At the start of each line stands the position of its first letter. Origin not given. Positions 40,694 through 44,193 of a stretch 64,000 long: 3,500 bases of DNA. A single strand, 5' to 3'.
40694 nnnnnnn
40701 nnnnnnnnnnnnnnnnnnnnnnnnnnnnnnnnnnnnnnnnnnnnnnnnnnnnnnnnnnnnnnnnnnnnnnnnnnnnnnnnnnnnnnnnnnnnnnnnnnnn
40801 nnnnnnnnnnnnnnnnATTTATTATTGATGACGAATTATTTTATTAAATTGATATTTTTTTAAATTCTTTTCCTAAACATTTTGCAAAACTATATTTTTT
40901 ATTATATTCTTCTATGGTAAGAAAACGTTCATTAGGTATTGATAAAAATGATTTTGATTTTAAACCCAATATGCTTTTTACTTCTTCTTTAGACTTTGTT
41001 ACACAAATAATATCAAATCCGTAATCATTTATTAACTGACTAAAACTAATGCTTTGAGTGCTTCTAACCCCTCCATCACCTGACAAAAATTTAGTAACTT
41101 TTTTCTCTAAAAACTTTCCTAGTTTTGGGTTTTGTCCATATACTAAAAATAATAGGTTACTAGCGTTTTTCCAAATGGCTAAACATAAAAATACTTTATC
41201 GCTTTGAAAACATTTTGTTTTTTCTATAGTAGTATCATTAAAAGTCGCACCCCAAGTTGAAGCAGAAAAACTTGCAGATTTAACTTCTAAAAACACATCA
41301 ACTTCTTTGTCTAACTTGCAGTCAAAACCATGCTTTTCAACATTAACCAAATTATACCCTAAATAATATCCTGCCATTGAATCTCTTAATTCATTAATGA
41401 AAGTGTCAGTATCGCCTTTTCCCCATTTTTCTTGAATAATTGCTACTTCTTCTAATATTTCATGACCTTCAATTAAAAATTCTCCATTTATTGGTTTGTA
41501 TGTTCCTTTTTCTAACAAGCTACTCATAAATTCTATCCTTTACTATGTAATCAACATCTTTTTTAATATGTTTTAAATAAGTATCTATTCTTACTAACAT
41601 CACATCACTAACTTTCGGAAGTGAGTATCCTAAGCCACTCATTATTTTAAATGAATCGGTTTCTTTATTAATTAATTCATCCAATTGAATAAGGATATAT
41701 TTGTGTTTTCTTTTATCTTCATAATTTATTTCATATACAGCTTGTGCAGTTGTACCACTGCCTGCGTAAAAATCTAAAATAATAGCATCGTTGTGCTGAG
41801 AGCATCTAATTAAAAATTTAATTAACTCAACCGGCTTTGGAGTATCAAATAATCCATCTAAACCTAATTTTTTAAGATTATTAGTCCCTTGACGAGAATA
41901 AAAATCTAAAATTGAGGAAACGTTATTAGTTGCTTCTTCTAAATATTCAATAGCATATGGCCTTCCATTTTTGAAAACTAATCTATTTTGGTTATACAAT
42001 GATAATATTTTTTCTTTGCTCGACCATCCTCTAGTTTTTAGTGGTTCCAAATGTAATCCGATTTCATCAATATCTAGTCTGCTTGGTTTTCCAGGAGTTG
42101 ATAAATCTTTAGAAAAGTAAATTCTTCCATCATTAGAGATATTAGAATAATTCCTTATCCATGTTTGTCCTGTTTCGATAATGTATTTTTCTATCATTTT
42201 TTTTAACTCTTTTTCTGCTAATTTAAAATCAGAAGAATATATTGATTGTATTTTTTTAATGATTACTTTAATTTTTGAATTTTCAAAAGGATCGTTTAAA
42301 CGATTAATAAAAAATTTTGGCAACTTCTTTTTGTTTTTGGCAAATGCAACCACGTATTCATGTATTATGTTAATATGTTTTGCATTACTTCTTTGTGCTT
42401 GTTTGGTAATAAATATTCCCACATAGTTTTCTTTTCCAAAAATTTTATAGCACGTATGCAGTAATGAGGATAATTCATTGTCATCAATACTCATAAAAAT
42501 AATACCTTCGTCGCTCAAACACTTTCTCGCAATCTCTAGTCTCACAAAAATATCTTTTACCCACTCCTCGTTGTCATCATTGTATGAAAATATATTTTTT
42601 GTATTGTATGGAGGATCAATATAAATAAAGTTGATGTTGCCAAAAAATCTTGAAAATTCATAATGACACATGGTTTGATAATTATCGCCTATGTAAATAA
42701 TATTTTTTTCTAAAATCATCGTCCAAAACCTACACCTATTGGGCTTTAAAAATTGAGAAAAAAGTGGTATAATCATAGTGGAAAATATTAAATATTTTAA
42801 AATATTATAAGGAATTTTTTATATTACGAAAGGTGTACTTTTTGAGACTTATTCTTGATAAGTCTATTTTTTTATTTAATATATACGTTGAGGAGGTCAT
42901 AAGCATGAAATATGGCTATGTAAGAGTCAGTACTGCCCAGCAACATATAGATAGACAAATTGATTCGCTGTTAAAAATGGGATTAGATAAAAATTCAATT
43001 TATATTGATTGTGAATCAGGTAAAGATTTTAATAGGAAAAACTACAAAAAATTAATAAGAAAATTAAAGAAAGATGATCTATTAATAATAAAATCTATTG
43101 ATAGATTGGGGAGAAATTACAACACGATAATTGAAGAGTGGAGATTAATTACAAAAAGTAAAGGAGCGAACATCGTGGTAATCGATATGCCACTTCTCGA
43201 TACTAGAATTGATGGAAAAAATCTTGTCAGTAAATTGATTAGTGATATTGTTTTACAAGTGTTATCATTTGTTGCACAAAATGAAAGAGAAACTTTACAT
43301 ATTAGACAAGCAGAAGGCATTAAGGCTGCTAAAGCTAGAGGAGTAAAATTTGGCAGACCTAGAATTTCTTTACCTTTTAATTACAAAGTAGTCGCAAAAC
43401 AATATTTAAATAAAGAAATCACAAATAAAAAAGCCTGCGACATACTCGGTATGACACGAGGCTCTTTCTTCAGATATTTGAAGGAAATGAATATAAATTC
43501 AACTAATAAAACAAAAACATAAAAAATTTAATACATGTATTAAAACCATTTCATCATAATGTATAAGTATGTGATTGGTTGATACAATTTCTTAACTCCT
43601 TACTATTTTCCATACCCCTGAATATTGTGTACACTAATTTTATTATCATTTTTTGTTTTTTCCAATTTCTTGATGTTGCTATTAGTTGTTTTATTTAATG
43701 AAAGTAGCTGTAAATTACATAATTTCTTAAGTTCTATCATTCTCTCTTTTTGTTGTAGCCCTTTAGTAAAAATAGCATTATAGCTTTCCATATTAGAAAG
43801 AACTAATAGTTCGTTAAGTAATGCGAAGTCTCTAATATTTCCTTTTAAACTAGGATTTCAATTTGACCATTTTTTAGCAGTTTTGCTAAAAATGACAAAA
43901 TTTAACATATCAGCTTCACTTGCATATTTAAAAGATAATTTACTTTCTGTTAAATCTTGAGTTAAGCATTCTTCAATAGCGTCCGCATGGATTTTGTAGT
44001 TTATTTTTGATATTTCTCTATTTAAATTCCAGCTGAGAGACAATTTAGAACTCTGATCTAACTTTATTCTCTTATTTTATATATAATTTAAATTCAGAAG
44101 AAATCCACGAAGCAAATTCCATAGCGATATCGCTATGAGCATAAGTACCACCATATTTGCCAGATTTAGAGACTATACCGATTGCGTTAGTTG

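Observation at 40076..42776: Methyltransferase / PD-(D/E)xK nuclease pair with a tightly linked polymerase-beta-fold nucleotidyltransferase: possible novel R-M-associated or defence module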

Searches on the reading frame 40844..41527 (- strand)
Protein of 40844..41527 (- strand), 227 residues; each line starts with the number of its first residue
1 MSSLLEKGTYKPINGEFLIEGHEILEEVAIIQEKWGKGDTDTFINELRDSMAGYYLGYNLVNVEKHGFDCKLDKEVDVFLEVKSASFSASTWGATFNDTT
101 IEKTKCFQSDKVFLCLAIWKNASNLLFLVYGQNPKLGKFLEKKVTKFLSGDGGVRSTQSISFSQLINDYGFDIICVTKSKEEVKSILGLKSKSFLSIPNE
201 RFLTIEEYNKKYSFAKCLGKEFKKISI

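Call 3: search_protein_families(library=pfam, proteins=[window:40844-41527:-], max_evalue=0.01)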
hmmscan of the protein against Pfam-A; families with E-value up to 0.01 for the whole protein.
window:40844-41527:- (227 aa): 0 families

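Call 4: search_protein_families(library=padloc, proteins=[window:40844-41527:-], max_evalue=0.01)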
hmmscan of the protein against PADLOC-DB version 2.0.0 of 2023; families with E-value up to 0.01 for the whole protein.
window:40844-41527:- (227 aa): 0 families

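Call 5: search_protein_families(library=ncbifam, proteins=[window:40844-41527:-], max_evalue=0.01)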
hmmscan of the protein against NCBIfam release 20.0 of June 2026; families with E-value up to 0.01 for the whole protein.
window:40844-41527:- (227 aa): 0 families

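Call 6: search_protein_families(library=phrogs, proteins=[window:40844-41527:-], max_evalue=1)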
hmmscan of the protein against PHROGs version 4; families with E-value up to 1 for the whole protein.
window:40844-41527:- (227 aa): 1 family
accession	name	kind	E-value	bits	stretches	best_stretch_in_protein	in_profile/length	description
phrog_27394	-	unknown function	0.056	14.8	1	7-73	34-98/111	-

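Call 7: search_solved_structures(query=window:40844-41527:-, max_evalue=10)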
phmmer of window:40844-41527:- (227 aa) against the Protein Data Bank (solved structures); distinct sequences matched with E-value up to 10: 2.
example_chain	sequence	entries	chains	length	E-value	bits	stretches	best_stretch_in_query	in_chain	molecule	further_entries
7w42_A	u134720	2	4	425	0.72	12.7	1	53-159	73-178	Uncharacterized ATPase YjoB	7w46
1noy_A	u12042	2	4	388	0.8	12.5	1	25-81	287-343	PROTEIN (DNA POLYMERASE (E.C.2.7.7.7)) | DNA POLYMERASE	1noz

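Call 10: find_homologous_proteins(query=window:40844-41527:-)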
Query window:40844-41527:- (227 aa): 328 proteins with E <= 0.001 among 835 candidates; the best 120 are listed.
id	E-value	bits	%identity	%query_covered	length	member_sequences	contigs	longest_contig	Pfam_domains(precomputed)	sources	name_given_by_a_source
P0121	1.3e-145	501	100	100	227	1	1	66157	-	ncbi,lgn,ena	-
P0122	5.0e-132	456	92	100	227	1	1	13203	-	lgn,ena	-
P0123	2.4e-113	395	77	100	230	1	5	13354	-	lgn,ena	-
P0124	1.6e-112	393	79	96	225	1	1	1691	-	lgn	-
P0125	3.1e-112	392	77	100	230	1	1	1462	-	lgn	-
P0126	1.1e-111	390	76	99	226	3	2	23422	-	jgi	jgi:hypothetical protein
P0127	4.9e-111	388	78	94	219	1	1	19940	-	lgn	-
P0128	7.4e-111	387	76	99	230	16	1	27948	-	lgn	-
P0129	2.6e-110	385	76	99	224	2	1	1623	-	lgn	-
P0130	1.9e-109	382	79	93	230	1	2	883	-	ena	-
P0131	2.4e-109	382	74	98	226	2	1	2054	-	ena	-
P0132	1.7e-108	379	75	100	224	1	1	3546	-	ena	-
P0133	1.0e-107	377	76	97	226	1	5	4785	-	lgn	-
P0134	6.9e-107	374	74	99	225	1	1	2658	-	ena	-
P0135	2.2e-106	372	74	95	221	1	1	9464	-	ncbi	-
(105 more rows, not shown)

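Call 20: predict_structure(alignment_id=A2)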
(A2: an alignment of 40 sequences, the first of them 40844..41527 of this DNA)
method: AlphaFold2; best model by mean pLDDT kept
length: 227 residues; sequences in the alignment: 40
mean_pLDDT: 86.2   pTM: 0.84
mean pLDDT of the five models: 86.2, 84.4, 83.8, 83.8, 83.0
residues with pLDDT >= 90: 127; 70-90: 75; 50-70: 11; < 50: 14
segments of 3 or more residues with pLDDT < 50: 216-227
pLDDT, mean of each block of 10 residues (from residue 1): 77 88 85 75 81 94 87 93 91 89 92 95 92 94 88 76 96 96 94 92 95 60 39
secondary structure, 60 per line:
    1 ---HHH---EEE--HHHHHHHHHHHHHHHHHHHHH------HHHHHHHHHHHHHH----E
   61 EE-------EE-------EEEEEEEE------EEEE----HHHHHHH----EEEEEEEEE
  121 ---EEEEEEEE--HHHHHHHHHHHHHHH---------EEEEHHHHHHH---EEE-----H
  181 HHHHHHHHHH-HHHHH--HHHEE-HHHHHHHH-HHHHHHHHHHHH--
elements in order: E10-12 H15-35 H42-55 E60-62 E79-86 E93-96 H101-107 E112-120 E124-131 H134-148 E158-161 H162-168 E172-174 H180-190 H192-196 H205-212 H214-225
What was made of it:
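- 40844..41527 (-): Restriction endonuclease gene: 227 aa, PD-ExK, PvuII-like fold. Its start overlaps the methyltransferase stop by 8 bp. AlphaFold2 model pLDDT 86.2 (call 20).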

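Call 27: find_related_loci(query=A2, collection=metagenome_contigs, flank=6000)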
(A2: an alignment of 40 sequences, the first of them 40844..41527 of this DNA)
Query A2 (227 aa) in metagenome_contigs; peptide patterns used: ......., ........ (x = any residue, [..] = any of these).
176 stretches matched a pattern; 28 encode a relative of the query (tblastn E <= 1e-3); 28 distinct loci.
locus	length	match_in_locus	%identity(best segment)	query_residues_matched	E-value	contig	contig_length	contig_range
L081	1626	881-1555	77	1-225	1e-125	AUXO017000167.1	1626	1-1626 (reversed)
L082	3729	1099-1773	75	1-225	2e-117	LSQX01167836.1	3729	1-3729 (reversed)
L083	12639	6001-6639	69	1-213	1e-97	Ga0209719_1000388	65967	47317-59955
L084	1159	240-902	62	4-224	2e-98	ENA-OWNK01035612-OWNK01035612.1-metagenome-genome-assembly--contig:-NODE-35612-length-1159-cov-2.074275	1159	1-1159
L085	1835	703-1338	62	1-213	5e-91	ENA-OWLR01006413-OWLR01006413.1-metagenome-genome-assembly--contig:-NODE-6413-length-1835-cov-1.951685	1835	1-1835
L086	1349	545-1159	60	3-208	9e-86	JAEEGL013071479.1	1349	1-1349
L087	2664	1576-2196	56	1-208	1e-76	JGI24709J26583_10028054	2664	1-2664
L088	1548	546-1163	53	3-209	1e-77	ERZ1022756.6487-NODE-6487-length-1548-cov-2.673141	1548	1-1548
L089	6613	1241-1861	55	1-208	2e-73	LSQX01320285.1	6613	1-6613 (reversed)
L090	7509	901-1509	56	4-208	2e-72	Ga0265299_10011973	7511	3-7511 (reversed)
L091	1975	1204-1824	54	1-208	2e-74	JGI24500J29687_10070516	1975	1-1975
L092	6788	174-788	57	4-209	7e-72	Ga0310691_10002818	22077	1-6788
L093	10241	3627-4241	57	4-209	7e-72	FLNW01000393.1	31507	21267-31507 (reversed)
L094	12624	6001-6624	51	1-208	2e-71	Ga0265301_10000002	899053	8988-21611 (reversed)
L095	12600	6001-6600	55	4-204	5e-71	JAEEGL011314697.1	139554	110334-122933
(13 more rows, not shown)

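Call 29: find_encoding_contigs(protein=P0122, flank=7000, max_places=3)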
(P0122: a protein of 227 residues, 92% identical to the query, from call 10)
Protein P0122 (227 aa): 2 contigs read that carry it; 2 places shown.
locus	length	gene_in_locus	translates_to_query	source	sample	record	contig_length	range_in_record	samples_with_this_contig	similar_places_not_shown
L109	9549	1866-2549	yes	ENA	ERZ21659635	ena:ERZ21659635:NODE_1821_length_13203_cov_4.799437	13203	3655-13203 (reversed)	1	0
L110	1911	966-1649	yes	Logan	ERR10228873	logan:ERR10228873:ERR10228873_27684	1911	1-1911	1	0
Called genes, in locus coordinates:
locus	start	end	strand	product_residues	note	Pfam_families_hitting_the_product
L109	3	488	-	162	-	?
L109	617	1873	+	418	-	PF01555:N6_N4_Mtase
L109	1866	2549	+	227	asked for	-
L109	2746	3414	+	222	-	PF13749:HATPase_c_4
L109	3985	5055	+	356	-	PF01497:Peripla_BP_2 (weak)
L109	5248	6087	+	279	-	PF01032:FecCD, PF00950:ABC-3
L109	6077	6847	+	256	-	PF02463:SMC_N (weak), PF00005:ABC_tran, PF13166:AAA_13 (faint), PF13304:AAA_21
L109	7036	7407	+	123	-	-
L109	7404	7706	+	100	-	-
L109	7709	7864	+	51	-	-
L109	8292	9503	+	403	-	PF13173:AAA_14 (faint), PF13635:DUF4143 (weak)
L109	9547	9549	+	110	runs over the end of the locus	-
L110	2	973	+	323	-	?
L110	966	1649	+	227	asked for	-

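Call 34: search_solved_structures(query=A2, max_evalue=10, show_alignments=2)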
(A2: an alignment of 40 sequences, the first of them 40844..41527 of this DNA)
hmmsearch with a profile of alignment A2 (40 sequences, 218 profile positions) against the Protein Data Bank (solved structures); distinct sequences matched with E-value up to 10: 0.
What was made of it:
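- Closest known: PvuII restriction-modification system. Different: The endonuclease is 227 aa against 157 aa, with 15% identity and no sequence-level hit (calls 7, 34).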

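Call 84: find_encoding_contigs(protein=P0121, flank=10000, max_places=3)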
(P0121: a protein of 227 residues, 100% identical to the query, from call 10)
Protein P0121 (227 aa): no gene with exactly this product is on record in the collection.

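Call 93: search_protein_families(library=padloc, proteins=[L109:2746-3414:+], max_evalue=0.01)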
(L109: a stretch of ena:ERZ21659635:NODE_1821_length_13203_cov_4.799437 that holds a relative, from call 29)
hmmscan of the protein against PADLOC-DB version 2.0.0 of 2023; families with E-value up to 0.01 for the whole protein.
L109:2746-3414:+ (222 aa): 1 family
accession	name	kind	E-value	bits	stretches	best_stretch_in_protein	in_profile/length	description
PDLC02402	Aga_SIR2-PNTD1-PNTD2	-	0.00065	15.9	1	73-173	393-490/876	Class I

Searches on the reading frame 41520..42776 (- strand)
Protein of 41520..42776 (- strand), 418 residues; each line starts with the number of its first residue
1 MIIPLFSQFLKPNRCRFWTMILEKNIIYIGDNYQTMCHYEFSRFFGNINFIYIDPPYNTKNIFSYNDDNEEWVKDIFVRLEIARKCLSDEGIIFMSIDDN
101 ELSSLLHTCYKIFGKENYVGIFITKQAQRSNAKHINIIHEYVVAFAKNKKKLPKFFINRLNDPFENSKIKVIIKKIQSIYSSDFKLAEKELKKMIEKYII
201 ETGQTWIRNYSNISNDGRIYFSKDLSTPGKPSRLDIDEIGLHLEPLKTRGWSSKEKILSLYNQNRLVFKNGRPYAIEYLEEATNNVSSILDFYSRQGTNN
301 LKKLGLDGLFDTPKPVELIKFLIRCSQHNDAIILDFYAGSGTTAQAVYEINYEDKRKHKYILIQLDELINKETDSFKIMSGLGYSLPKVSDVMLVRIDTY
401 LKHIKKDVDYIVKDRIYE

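Call 3: search_protein_families(library=pfam, proteins=[window:41520-42776:-], max_evalue=0.01)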
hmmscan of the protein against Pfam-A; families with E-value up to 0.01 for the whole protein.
window:41520-42776:- (418 aa): 3 families
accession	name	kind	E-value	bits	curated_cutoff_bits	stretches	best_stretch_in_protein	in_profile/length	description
PF01555.25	N6_N4_Mtase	-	7.1e-36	124.7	26.7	1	48-366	1-212/221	DNA methylase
PF19641.4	DUF6144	-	0.0082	16.6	28.8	0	140-191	32-84/181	Family of unknown function (DUF6144)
PF14538.11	Raptor_N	-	0.0082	16.4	27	0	324-370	81-129/151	Raptor N-terminal CASPase like domain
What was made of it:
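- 41520..42776 (-): DNA methyltransferase gene: beta-class, Mod-like, DPPY motif, so a predicted N6-adenine enzyme. The likely true start is M20 (ATG at 42719, 399 aa). Pfam N6_N4_Mtase E = 7e-36 (call 3).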

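Call 4: search_protein_families(library=padloc, proteins=[window:41520-42776:-], max_evalue=0.01)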
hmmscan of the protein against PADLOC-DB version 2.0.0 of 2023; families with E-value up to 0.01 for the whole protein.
window:41520-42776:- (418 aa): 37 families (the best 25 are shown)
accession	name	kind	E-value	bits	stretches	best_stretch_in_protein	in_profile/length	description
PDLC03278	MTase_II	-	4.5e-103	343.7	1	47-405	20-379/390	Type II methyltransferase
PDLC03634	MTase_III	-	1.1e-64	217.4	2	71-407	172-482/621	Type III methyltransferase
PDLC03641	MTase_III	-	2.2e-48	163.3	2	72-411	184-486/657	Type III methyltransferase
PDLC03644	MTase_III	-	1.7e-45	153.8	1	24-374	38-390/542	Type III methyltransferase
PDLC03637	MTase_III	-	2.8e-35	119.9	2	23-159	120-275/513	Type III methyltransferase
PDLC03640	MTase_III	-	3e-35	119.7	2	70-370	113-436/654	Type III methyltransferase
PDLC03636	MTase_III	-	3.3e-33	113.3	1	23-347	45-381/575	Type III methyltransferase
PDLC03635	MTase_III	-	1.7e-32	110.9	1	22-363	216-558/708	Type III methyltransferase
PDLC03642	MTase_III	-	2.3e-31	107.1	2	25-150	83-219/528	Type III methyltransferase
PDLC03646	MTase_III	-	6.2e-29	98.4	1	26-376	473-835/1057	Type III methyltransferase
PDLC03638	MTase_III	-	1.5e-27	94.3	1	30-367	386-667/816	Type III methyltransferase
PDLC03643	MTase_III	-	5.5e-24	83.1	2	307-369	208-270/465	Type III methyltransferase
PDLC03639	MTase_III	-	1.4e-19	67.9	2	278-373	391-487/639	Type III methyltransferase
PDLC03354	MTase_II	-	1.6e-16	58.4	2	203-350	221-361/425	Type II methyltransferase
PDLC03645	MTase_III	-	8.2e-14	48.6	2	293-382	447-538/709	Type III methyltransferase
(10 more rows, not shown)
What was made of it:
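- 41520..42776 (-): PADLOC MTase_II PDLC03278 E = 4.5e-103 (call 4).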

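Call 5: search_protein_families(library=ncbifam, proteins=[window:41520-42776:-], max_evalue=0.01)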
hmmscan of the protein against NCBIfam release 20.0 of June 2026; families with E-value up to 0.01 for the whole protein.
window:41520-42776:- (418 aa): 4 families
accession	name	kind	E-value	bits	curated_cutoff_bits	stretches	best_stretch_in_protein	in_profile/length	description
NF008572.0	PRK11524.1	equivalog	9.4e-08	31.5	292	1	312-350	197-235/294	adenine-specific DNA-methyltransferase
NF010253.0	PRK13699.1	subfamily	2.6e-06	27.3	244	1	310-350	144-184/226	DNA methyltransferase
NF050803.1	DnaMtaseCcrMCaul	equivalog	0.0011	17.9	830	1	297-348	173-224/350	adenine-specific DNA-methyltransferase CcrM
TIGR00095.1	TIGR00095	equivalog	0.0089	15.7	117.5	0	47-62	124-139/194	16S rRNA (guanine(966)-N(2))-methyltransferase RsmD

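Call 6: search_protein_families(library=phrogs, proteins=[window:41520-42776:-], max_evalue=1)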
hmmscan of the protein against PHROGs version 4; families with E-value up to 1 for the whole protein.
window:41520-42776:- (418 aa): 12 families
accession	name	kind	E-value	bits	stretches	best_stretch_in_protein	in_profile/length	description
phrog_67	-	other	2.4e-22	80.8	1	19-367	118-333/743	DNA methyltransferase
phrog_18293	-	other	4.5e-09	37.3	1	262-351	7-87/119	methyltransferase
phrog_26713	-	other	4e-06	27.7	1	20-71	1-52/74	methyltransferase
phrog_498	-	other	1.2e-05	25.1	1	312-346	361-395/633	DNA methyltransferase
phrog_3008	-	other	2.2e-05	24.8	1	300-347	140-187/244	DNA methyltransferase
phrog_6952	-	other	0.00031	21.6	1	314-349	118-153/181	DNA methyltransferase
phrog_23148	-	unknown function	0.00074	20.6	1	292-351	69-126/165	-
phrog_23085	-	unknown function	0.0028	18.3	1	310-347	44-81/138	-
phrog_4888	-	tail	0.022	15.8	0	173-204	33-64/128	tail assembly chaperone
phrog_8769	-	other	0.048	14.5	1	320-351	2-33/71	methyltransferase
phrog_8649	-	unknown function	0.11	12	1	94-210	37-145/743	-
phrog_1969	-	unknown function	0.35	12.2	1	163-216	5-58/116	-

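Call 46: search_solved_structures(query=window:41520-42776:-, max_evalue=0.001)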
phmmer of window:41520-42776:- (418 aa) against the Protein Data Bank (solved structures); distinct sequences matched with E-value up to 0.001: 6.
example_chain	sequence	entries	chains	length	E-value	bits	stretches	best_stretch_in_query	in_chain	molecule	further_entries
4zcf_A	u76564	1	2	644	2.2e-40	141.8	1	68-378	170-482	Restriction endonuclease EcoP15I, modification subunit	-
6k0w_B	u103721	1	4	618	3e-35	124.9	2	292-401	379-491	Adenine specific DNA methyltransferase (Mod)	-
7dsu_A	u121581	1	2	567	8.3e-26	93.8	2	292-367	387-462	Mbo45V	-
1eg2_A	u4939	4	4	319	0.00024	23.2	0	294-347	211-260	MODIFICATION METHYLASE RSRI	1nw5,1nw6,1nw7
1nw8_A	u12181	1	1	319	0.00031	22.8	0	294-347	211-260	MODIFICATION METHYLASE RSRI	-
1g60_A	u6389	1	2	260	0.0007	21.6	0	310-346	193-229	Adenine-specific Methyltransferase MboIIA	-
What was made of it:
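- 41520..42776 (-): Closest solved chain is EcoP15I Mod, E = 2e-40 (call 46).
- Closest known: Type III R-M Mod subunits. Same: Closest solved sequence relative of the methyltransferase (E = 2e-40, residues 68-378; call 46).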

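Call 85: list_cluster_members(proteins=[P0001, P0121, window:41520-42776:-, P0469])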
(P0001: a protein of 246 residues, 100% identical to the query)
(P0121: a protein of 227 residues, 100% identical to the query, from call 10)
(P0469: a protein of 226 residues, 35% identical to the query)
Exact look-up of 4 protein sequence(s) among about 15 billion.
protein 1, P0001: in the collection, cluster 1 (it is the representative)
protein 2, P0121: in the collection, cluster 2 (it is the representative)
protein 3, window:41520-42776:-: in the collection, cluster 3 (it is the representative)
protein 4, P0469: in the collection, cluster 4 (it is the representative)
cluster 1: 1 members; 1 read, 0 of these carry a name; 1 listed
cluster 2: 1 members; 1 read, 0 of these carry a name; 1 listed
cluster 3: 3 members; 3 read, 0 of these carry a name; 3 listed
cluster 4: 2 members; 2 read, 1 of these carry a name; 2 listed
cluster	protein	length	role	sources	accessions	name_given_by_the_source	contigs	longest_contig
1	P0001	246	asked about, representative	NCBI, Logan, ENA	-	-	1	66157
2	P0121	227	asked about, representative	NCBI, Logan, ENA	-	-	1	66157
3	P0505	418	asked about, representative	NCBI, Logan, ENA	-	-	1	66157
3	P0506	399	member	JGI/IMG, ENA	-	-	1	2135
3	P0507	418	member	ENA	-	-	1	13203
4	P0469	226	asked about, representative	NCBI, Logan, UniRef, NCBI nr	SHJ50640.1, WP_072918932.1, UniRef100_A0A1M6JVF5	hypothetical protein [Pseudobutyrivibrio xylanivorans] | Nucleotidyltransferase n=1 Tax=Pseudobutyrivibrio xylanivorans DSM 14809 TaxID=1123012 ...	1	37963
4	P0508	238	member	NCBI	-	-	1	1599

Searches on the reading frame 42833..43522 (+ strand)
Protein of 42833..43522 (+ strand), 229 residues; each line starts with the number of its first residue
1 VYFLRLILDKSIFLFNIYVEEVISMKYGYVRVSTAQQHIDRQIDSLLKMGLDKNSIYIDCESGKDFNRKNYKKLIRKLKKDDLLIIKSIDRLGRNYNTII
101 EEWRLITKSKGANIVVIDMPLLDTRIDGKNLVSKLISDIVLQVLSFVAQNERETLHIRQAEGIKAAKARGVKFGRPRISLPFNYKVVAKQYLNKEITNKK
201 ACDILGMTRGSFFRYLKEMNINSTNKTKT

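Call 3: search_protein_families(library=pfam, proteins=[window:42833-43522:+], max_evalue=0.01)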
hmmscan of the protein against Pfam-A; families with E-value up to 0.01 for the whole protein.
window:42833-43522:+ (229 aa): 2 families
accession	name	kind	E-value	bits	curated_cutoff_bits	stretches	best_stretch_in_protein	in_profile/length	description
PF00239.26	Resolvase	-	1.8e-26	93.4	23.3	1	27-171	2-144/145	Resolvase, N terminal domain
PF03683.19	UPF0175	-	0.0017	18.5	27.9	1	186-223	24-61/75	Uncharacterised protein family (UPF0175)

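Call 4: search_protein_families(library=padloc, proteins=[window:42833-43522:+], max_evalue=0.01)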
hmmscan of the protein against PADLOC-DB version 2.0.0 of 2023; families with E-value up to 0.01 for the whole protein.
window:42833-43522:+ (229 aa): 0 families

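Call 5: search_protein_families(library=ncbifam, proteins=[window:42833-43522:+], max_evalue=0.01)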
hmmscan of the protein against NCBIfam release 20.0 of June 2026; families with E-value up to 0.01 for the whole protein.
window:42833-43522:+ (229 aa): 4 families
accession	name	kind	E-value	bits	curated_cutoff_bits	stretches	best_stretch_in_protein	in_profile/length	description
NF041201.1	recomb_XisF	equivalog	2.5e-21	76.2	375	1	26-225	1-198/465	fdxN element excision recombinase XisF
NF009949.0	PRK13413.1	equivalog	2.1e-17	63.5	272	1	25-222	1-199/203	master DNA invertase Mpi family serine-type recombinase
NF033518.0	transpos_IS607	equivalog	3.7e-08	33.1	110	1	27-137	57-169/187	IS607 family transposase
NF040819.1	helicase_HerA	equivalog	0.006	15.1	970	1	44-146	269-367/561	DNA double-strand break repair helicase HerA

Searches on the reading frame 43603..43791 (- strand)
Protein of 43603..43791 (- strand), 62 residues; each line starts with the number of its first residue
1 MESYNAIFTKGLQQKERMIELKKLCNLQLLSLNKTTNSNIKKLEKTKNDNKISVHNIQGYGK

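Call 93: search_protein_families(library=padloc, proteins=[window:43603-43791:-], max_evalue=0.01)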
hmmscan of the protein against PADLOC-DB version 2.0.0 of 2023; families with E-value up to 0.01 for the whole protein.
window:43603-43791:- (62 aa): 1 family
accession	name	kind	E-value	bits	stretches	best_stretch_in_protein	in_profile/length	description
PDLC04962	PDC-S22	-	9.9e-05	19.5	1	1-48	232-278/281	-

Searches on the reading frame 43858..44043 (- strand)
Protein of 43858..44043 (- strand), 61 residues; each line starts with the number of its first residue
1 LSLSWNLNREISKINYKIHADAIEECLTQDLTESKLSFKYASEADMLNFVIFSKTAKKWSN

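Call 93: search_protein_families(library=padloc, proteins=[window:43858-44043:-], max_evalue=0.01)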
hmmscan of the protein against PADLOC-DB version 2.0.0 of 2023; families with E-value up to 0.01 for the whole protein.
window:43858-44043:- (61 aa): 1 family
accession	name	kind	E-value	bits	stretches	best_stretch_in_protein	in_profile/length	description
PDLC04962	PDC-S22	-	1.9e-22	77.7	1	2-60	148-207/281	-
